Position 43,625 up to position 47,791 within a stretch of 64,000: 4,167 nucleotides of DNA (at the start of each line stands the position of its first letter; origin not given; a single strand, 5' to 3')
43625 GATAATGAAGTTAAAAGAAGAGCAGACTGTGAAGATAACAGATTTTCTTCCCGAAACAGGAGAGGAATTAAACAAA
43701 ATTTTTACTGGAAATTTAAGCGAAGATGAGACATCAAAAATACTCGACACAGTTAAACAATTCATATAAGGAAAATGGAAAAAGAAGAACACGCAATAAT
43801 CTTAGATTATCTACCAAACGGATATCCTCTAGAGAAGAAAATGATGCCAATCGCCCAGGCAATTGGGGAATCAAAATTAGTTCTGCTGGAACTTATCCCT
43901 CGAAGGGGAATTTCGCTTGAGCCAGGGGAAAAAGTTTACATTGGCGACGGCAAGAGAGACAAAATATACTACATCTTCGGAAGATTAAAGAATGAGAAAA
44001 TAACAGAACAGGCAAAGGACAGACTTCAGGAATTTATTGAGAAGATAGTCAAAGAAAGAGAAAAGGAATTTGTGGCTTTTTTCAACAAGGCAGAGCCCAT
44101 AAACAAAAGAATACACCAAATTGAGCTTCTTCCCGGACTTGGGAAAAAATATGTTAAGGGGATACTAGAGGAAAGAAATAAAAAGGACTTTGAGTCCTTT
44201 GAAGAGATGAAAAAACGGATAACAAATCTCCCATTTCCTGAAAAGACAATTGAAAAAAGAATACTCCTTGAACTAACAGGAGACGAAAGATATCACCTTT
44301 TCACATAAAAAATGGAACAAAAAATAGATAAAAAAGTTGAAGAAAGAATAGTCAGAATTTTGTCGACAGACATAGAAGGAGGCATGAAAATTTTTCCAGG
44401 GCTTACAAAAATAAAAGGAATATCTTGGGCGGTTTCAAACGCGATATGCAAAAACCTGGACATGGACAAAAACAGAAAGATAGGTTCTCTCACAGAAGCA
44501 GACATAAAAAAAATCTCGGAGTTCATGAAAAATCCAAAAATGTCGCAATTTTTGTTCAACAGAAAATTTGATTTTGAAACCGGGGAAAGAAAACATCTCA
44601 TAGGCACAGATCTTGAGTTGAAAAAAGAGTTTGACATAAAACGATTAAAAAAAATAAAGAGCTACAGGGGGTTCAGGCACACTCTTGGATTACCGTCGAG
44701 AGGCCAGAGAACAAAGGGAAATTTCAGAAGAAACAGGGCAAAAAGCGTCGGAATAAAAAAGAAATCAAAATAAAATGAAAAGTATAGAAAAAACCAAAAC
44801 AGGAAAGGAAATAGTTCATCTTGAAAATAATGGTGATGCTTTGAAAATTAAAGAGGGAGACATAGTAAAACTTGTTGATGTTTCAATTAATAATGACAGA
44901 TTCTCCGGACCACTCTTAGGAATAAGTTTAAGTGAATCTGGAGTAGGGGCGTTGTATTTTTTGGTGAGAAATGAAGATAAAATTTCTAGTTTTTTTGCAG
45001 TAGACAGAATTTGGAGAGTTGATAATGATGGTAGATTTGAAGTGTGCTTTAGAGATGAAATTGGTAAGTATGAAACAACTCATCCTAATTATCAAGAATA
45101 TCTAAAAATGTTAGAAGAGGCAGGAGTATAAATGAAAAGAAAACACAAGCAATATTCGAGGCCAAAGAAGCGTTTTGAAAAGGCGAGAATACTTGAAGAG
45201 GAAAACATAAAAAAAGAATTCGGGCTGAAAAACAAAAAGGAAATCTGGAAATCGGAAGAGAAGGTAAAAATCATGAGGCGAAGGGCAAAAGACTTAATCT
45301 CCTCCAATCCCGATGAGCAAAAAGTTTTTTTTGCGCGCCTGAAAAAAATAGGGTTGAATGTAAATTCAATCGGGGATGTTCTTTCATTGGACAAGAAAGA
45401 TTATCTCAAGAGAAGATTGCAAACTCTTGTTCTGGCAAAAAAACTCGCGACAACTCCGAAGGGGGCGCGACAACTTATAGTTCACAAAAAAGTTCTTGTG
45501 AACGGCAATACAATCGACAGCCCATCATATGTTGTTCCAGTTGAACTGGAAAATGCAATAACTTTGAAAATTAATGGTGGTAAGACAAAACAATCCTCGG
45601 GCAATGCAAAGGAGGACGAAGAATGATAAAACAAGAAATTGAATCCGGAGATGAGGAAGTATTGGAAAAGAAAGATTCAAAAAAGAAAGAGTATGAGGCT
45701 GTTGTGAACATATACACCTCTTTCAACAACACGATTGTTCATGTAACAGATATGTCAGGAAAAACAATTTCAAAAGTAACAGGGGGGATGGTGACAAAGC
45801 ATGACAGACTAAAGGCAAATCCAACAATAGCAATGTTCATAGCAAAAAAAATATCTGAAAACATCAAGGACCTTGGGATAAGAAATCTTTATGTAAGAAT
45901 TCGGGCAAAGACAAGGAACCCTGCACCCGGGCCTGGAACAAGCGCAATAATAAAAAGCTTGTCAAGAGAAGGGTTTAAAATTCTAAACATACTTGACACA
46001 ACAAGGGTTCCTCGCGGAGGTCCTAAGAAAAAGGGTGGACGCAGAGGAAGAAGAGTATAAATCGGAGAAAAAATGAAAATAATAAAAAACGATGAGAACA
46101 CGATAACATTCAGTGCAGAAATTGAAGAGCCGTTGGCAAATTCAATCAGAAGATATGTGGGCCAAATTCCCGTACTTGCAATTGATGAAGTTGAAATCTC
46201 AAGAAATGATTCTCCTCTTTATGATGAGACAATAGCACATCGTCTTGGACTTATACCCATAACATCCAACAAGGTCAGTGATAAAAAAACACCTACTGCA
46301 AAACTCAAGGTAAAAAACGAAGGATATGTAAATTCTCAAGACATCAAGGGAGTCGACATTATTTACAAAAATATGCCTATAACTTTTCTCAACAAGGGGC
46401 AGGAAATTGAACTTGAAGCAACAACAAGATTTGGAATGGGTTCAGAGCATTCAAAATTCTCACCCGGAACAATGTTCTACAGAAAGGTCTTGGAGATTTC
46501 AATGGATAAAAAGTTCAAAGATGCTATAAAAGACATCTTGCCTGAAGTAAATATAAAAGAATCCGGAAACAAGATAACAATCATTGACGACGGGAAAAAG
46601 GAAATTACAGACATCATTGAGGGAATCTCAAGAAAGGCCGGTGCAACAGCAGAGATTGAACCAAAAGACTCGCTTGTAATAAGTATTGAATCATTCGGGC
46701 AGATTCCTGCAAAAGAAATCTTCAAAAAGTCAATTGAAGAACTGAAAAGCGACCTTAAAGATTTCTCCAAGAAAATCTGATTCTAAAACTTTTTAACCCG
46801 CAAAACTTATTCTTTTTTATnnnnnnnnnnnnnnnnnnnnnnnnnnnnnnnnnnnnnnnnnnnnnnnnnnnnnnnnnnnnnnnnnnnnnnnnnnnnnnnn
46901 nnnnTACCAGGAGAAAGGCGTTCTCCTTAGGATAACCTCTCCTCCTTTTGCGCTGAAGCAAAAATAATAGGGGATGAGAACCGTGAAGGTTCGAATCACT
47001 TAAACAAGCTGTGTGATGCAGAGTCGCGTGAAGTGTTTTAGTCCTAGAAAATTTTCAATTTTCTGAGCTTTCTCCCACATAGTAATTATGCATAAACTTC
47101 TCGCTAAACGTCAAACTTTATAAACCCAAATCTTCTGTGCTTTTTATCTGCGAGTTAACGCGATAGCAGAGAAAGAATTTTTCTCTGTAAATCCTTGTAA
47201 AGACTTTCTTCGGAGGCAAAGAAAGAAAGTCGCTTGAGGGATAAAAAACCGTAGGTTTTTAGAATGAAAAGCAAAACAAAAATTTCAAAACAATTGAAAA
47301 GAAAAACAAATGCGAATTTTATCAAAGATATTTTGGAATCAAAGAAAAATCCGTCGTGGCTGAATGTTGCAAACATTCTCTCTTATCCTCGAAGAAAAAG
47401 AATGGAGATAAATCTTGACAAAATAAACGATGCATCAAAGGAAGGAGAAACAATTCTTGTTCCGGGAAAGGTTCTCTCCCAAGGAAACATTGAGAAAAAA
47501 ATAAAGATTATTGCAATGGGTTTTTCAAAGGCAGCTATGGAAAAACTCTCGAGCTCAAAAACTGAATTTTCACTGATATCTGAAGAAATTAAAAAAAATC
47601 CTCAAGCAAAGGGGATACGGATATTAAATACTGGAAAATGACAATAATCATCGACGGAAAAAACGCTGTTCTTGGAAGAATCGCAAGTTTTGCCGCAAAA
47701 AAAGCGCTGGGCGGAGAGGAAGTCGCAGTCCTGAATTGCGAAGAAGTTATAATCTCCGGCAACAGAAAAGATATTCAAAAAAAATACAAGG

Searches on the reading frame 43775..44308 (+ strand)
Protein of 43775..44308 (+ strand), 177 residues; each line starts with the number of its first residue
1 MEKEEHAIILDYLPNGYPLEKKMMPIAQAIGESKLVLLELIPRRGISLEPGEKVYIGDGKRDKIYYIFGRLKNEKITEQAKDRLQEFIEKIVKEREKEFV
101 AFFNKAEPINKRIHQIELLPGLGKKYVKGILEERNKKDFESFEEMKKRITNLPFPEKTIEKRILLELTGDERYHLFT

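Call 43: search_protein_families(library=pfam, proteins=[window:43775-44308:+], max_evalue=0.0001)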
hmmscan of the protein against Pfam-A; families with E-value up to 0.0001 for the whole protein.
window:43775-44308:+ (177 aa): 2 families
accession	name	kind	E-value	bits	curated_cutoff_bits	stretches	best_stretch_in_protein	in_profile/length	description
PF04919.18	DUF655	-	1.3e-57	195.1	22.2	1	4-177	2-180/181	Protein of unknown function (DUF655)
PF14579.12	HHH_6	-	3.5e-05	24.3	25.6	0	120-161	31-73/90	Helix-hairpin-helix motif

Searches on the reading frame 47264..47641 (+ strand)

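Call 43: search_protein_families(library=pfam, proteins=[window:47264-47641:+], max_evalue=0.0001)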
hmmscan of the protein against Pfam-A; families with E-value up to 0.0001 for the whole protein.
window:47264-47641:+ (125 aa): 1 family
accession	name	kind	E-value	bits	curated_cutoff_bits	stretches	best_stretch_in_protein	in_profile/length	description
PF00828.25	Ribosomal_L27A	-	3.3e-05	24.7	21.5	1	39-95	8-64/72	Ribosomal proteins 50S-L15, 50S-L18e, 60S-L27A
